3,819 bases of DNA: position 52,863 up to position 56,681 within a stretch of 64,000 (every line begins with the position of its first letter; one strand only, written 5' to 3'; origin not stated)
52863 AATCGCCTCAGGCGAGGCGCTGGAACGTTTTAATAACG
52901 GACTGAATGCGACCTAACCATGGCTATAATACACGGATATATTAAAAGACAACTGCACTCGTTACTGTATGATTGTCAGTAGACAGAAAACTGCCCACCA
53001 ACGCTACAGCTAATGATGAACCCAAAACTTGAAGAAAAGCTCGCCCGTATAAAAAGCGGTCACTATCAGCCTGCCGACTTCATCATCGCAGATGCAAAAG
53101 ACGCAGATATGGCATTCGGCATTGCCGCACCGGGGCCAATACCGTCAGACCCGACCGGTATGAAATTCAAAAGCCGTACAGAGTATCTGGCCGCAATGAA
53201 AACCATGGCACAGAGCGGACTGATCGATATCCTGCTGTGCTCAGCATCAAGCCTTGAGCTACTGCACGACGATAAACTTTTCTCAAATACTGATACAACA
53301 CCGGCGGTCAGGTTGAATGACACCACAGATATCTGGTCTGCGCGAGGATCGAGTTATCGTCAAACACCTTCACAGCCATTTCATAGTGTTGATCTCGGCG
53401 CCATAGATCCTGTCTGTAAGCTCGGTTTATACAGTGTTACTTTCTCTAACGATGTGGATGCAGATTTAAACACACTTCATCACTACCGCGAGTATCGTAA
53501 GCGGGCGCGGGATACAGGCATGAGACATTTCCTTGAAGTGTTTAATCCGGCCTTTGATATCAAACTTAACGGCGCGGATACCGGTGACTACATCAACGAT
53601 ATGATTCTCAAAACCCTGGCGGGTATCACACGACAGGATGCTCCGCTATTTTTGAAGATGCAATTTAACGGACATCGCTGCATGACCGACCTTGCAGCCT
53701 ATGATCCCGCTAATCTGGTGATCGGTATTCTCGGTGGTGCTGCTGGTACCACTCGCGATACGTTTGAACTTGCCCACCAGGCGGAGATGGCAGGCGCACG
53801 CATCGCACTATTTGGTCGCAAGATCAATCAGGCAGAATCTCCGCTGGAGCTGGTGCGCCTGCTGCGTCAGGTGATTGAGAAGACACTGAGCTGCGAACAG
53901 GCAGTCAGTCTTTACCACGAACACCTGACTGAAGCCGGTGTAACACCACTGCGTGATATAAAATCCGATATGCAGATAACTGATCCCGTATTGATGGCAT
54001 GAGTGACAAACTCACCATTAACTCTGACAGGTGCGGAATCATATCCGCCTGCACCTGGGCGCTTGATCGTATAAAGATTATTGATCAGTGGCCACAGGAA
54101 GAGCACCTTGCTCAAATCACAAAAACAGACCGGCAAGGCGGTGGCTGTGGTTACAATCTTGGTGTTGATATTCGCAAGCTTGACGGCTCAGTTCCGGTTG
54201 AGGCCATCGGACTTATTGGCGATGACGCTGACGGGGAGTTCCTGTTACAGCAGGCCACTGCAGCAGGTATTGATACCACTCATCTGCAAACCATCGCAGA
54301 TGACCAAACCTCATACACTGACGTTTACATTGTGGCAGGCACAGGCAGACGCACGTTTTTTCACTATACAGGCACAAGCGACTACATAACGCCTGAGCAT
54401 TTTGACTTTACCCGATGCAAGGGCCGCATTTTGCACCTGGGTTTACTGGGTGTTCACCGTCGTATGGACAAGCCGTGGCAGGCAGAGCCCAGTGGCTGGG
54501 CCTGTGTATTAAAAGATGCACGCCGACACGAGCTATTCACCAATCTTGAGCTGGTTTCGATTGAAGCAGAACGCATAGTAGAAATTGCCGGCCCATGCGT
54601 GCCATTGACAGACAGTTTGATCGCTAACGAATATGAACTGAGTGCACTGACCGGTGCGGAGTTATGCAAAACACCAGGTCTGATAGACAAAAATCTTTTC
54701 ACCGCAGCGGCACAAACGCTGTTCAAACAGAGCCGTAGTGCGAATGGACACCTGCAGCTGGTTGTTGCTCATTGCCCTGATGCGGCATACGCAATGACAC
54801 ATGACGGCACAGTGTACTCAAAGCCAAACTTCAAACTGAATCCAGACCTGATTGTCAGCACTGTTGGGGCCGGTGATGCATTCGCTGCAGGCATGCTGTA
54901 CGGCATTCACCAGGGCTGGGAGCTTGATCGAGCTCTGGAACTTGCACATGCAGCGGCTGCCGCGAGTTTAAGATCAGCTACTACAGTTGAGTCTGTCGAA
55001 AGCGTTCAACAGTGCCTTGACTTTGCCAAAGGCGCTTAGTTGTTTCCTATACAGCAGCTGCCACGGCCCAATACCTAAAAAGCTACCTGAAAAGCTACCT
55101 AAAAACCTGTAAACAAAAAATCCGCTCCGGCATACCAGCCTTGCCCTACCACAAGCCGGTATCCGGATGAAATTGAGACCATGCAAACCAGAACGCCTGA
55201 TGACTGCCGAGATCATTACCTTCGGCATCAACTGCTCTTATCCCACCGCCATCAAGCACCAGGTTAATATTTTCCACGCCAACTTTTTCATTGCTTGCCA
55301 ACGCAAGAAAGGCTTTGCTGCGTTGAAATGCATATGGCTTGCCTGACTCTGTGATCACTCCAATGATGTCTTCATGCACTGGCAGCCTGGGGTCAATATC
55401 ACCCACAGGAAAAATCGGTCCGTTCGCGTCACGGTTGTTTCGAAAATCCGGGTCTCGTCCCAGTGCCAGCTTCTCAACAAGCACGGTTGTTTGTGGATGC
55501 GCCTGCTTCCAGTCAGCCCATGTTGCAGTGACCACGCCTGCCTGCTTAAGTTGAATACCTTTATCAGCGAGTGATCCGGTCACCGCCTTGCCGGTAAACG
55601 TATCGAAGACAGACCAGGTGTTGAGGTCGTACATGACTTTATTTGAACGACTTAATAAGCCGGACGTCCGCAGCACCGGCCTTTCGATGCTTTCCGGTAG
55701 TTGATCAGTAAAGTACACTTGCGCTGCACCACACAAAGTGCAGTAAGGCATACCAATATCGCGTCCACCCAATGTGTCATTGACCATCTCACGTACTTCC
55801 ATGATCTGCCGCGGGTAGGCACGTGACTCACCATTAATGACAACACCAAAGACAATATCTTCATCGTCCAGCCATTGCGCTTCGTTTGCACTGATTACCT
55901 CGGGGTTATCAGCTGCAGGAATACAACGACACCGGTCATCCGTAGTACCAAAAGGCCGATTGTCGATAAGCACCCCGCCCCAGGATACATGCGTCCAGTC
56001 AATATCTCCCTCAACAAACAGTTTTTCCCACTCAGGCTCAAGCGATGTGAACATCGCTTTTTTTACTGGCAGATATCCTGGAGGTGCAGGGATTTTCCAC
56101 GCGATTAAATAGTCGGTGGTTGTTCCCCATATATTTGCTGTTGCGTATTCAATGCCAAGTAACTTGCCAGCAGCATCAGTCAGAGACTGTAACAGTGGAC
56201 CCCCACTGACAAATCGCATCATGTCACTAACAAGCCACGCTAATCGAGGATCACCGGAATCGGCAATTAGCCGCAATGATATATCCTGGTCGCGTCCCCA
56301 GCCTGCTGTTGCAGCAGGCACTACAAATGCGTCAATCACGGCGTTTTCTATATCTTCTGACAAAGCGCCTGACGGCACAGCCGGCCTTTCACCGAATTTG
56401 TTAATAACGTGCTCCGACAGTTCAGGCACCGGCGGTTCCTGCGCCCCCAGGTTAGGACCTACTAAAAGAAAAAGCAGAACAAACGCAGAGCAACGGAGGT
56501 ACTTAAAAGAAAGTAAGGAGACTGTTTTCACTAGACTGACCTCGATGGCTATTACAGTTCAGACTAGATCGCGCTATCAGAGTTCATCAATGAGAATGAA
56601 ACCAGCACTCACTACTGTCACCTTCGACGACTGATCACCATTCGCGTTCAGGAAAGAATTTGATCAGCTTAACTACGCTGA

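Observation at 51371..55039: Uncharacterised operon: Rieske ferredoxin, motif-less TrpD-like protein, DhnA-like aldolase-fold protein, PfkB kinase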

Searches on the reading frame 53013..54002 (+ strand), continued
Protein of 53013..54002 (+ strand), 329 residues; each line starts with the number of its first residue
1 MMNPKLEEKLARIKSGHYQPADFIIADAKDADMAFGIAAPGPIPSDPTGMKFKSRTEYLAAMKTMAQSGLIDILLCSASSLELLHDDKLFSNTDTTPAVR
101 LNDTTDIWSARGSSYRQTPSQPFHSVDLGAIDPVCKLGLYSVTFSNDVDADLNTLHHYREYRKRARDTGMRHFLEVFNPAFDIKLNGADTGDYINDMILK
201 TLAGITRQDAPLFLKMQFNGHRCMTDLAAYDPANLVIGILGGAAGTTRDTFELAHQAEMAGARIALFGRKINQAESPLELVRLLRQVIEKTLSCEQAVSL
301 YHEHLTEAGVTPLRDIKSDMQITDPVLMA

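Call 78: get_annotated_region(hit=H1, flank=9000)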
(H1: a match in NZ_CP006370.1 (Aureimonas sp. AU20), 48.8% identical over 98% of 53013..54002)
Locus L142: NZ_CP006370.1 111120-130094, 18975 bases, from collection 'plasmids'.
description: Aureimonas sp. AU20 plasmid pAU20c, complete sequence
organism: Aureimonas sp. AU20 (NCBI taxid 1349819)
taxonomy: Bacteria; Pseudomonadota; Alphaproteobacteria; Hyphomicrobiales; Aurantimonadaceae; Aureimonas; Aureimonas sp. AU20
host: -; source: -; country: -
typing (MOB-suite, as given by PLSDB): non-mobilizable
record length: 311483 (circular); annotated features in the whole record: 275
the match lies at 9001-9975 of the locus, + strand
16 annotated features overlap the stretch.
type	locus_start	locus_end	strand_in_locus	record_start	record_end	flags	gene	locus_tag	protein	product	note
CDS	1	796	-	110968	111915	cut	-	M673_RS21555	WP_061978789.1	alpha/beta hydrolase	-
CDS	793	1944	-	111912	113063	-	-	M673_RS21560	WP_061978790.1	Gfo/Idh/MocA family oxidoreductase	-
CDS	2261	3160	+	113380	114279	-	-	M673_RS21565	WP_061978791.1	ROK family protein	-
CDS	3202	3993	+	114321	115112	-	-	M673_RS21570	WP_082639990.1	inositol monophosphatase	-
CDS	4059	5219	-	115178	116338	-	-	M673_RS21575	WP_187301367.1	ROK family protein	-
CDS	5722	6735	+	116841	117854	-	-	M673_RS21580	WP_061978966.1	sugar ABC transporter substrate-binding protein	-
CDS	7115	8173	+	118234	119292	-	-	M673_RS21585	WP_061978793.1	ABC transporter permease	GO:0008643 - carbohydrate transport [Evidence IEA]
CDS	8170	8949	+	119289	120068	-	-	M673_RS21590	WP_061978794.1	ATP-binding cassette domain-containing protein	-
CDS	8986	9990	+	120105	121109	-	-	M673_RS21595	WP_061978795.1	hypothetical protein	-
CDS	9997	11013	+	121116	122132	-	-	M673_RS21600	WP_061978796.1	carbohydrate kinase family protein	-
CDS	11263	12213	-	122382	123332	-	-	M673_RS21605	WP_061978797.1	sugar kinase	-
CDS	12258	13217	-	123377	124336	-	-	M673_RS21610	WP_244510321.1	ABC transporter permease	-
CDS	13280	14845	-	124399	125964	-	-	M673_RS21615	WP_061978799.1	sugar ABC transporter ATP-binding protein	-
CDS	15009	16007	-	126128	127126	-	-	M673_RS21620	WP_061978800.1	substrate-binding domain-containing protein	-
CDS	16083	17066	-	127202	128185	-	-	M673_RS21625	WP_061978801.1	ABC transporter permease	-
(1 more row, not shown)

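Call 81: search_protein_families(library=pfam, alignment_id=A1, max_evalue=1)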
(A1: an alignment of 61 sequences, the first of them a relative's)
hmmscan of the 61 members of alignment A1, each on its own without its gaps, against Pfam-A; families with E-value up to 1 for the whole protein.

A. member 1, P0001 (329 aa): 0 families

B. families by the number of members that match (of 61 scanned): 13 families
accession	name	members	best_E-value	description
PF18776.7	Hexapep_loop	5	0.029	Hexapeptide repeat including loop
PF23057.1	RBD_ZCCHC3_1st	2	0.29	ZCCHC3, first RNA-binding domain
PF09345.15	SiaC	1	0.09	SiaC family regulatory phosphoprotein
PF25516.1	PTPase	1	0.094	Phosphotyrosine protein phosphatase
PF21233.3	RIOX1_C_WH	1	0.11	Ribosomal oxygenase 1, C-terminal winged helix domain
PF21168.2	FkbO_Hyg5-like_N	1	0.12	Chorismatase FkbO/Hyg5-like, N-terminal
PF24410.1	wHTH-HSP90_Na-assoc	1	0.17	wHTH-Hsp90_Na associated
PF22746.1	SHOCT-like_DUF2089-C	1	0.2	SHOCT-like domain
PF17294.7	Lipoprotein_22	1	0.2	Uncharacterised lipoprotein family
PF19392.5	DUF5967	1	0.23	Family of unknown function (DUF5967)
PF12585.13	DUF3759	1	0.27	Protein of unknown function (DUF3759)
PF22489.1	BACOVA_N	1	0.29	BACOVA_00430, N-terminal domain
PF13314.11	DUF4083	1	0.88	Domain of unknown function (DUF4083)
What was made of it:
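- On DhnA/FbaB/LsrF-type class I aldolases (Pfam PF01791 clan): No Pfam family for any of 61 members at E<=1 (call 81).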

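Call 83: search_solved_structures(query=L142:5722-6735:+, max_evalue=1e-20)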
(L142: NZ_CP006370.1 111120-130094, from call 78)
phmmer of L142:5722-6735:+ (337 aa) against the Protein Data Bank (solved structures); distinct sequences matched with E-value up to 1e-20: 6.
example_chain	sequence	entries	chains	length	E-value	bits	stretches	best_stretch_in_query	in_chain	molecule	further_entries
4ry9_A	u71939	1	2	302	7e-30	107.7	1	24-301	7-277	Periplasmic binding protein/LacI transcriptional regulator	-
2ioy_A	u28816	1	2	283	8.5e-30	107.4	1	27-303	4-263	Periplasmic sugar-binding protein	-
4rwe_A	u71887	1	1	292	2.8e-25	92.6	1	25-290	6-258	Sugar-binding transport protein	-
7e7m_A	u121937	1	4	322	1.6e-21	80.2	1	21-300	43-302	D-ribose ABC transporter substrate-binding protein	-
5hsg_A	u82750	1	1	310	3.6e-21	79.1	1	35-297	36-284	Putative ABC transporter, nucleotide binding/ATPase protein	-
3brs_A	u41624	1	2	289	7.3e-21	78.1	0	33-297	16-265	Periplasmic binding protein/LacI transcriptional regulator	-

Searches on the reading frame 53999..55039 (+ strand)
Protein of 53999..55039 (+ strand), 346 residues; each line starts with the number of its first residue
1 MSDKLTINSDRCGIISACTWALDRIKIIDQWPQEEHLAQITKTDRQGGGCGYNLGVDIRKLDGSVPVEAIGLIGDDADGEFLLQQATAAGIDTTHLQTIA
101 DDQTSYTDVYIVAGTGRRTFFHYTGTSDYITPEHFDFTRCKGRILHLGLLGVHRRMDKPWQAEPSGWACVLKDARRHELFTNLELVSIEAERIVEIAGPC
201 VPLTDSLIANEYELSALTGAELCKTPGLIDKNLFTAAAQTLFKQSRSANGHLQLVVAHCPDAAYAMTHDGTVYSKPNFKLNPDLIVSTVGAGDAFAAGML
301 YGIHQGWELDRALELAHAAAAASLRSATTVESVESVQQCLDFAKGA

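Call 3: search_protein_families(library=pfam, proteins=[window:53999-55039:+], max_evalue=0.01)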
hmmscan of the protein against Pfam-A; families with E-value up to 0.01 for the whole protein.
window:53999-55039:+ (346 aa): 2 families
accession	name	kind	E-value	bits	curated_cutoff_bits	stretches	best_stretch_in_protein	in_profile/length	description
PF00294.29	PfkB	-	3.4e-29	102.6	25.8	1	30-333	14-299/302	pfkB family carbohydrate kinase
PF25270.1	Khk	-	0.0097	15.6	35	0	251-329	277-352/365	Prokaryotic ketohexokinase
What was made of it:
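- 53999..55039 (+): Module B, gene 2: PfkB-family sugar kinase (346 aa), start overlapping the aldolase stop (ATGA). PF00294 E=3.4e-29 (call 3).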

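Call 4: search_protein_families(library=ncbifam, proteins=[window:53999-55039:+], max_evalue=0.01)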
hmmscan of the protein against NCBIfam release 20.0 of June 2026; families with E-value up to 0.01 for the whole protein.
window:53999-55039:+ (346 aa): 25 families
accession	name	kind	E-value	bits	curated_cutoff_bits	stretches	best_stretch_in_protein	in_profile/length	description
NF053626.1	RibKinHalex1628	equivalog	6.3e-22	78.4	330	2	23-141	13-128/293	ATP-dependent ribose-1-phosphate kinase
TIGR04382.1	myo_inos_iolC_N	equivalog_domain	3.2e-20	72.6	300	2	201-339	186-305/309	5-dehydro-2-deoxygluconokinase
TIGR02152.1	D_ribokin_bact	equivalog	7.4e-16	58.3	299.65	2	22-135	9-119/298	ribokinase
TIGR03168.1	1-PFK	subfamily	2.3e-14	53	216.4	1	210-338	183-297/305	hexose kinase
NF007321.0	PRK09813.1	equivalog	1.4e-13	50.9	247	2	265-324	198-255/261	fructoselysine 6-kinase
TIGR03828.1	pfkB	equivalog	5.9e-13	48.5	292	1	210-339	183-298/305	1-phosphofructokinase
NF041320.1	pfkB_Halo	equivalog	8.7e-11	41.8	400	1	236-338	198-292/302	1-phosphofructokinase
NF008353.0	PRK11142.1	equivalog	4.1e-10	39.7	341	1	46-339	37-299/307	ribokinase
NF041134.1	R1P_kin_Thcocales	equivalog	1.8e-09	37.4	500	1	285-321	224-260/291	ADP-dependent ribose-1-phosphate kinase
NF006957.1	PRK09434.1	equivalog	2.7e-09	37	450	2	46-121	25-97/302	fructokinase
NF007068.0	PRK09513.1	equivalog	1.6e-08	34.1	432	1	248-324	214-286/312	1-phosphofructokinase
NF041633.1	trifunc_aldol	exception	3.3e-08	32.4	700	1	199-325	424-555/580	KHG/KDPG aldolase/sugar kinase fusion protein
NF041164.1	NucKinThplmales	equivalog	1.2e-06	27.9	450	1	241-326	191-274/295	nucleoside kinase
NF007416.0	PRK09954.1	equivalog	1.6e-06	27.3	561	0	253-337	272-353/362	sugar kinase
TIGR02198.1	rfaE_dom_I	equivalog_domain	1.8e-06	27.4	345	1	39-105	39-102/315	D-glycero-beta-D-manno-heptose-7-phosphate kinase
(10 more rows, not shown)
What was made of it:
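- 53999..55039 (+): No NCBIfam equivalog is reached; the best are R1P kinase 78/330 and IolC 72.6/300 (call 4).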

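Call 61: search_solved_structures(query=window:53999-55039:+, max_evalue=1e-8)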
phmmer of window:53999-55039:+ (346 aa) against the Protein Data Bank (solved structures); distinct sequences matched with E-value up to 1e-8: 3.
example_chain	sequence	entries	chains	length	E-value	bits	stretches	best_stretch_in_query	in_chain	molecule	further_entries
5zwy_A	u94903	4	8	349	2.5e-10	42.9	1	18-326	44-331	Ribokinase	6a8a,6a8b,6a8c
1v19_A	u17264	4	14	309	8.4e-10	41.2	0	36-176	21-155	2-KETO-3-DEOXYGLUCONATE KINASE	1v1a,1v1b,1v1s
1tyy_A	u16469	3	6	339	8.5e-09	37.9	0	47-328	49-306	putative sugar kinase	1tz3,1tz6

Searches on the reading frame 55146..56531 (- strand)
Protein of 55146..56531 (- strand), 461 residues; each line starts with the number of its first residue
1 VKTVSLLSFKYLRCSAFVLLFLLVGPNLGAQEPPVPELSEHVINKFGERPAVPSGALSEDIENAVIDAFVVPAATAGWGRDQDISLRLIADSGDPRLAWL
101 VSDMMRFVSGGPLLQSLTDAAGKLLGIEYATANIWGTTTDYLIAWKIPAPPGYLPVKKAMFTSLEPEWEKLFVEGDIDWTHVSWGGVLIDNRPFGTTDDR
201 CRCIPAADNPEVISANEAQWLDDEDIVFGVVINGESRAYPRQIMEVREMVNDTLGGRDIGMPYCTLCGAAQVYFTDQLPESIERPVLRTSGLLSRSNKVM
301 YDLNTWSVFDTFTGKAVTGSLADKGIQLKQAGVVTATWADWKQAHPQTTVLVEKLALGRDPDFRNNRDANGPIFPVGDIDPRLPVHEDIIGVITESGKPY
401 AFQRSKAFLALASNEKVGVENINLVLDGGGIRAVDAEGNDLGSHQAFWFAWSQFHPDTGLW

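Call 3: search_protein_families(library=pfam, proteins=[window:55146-56531:-], max_evalue=0.01)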
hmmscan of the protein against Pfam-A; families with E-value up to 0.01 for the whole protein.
window:55146-56531:- (461 aa): 1 family
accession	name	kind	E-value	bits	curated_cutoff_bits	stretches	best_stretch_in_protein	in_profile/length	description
PF11376.13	DUF3179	-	1.7e-60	205.4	27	1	203-436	3-234/292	Protein of unknown function (DUF3179)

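Call 4: search_protein_families(library=ncbifam, proteins=[window:55146-56531:-], max_evalue=0.01)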
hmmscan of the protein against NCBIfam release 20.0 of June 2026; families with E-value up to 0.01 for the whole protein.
window:55146-56531:- (461 aa): 0 families
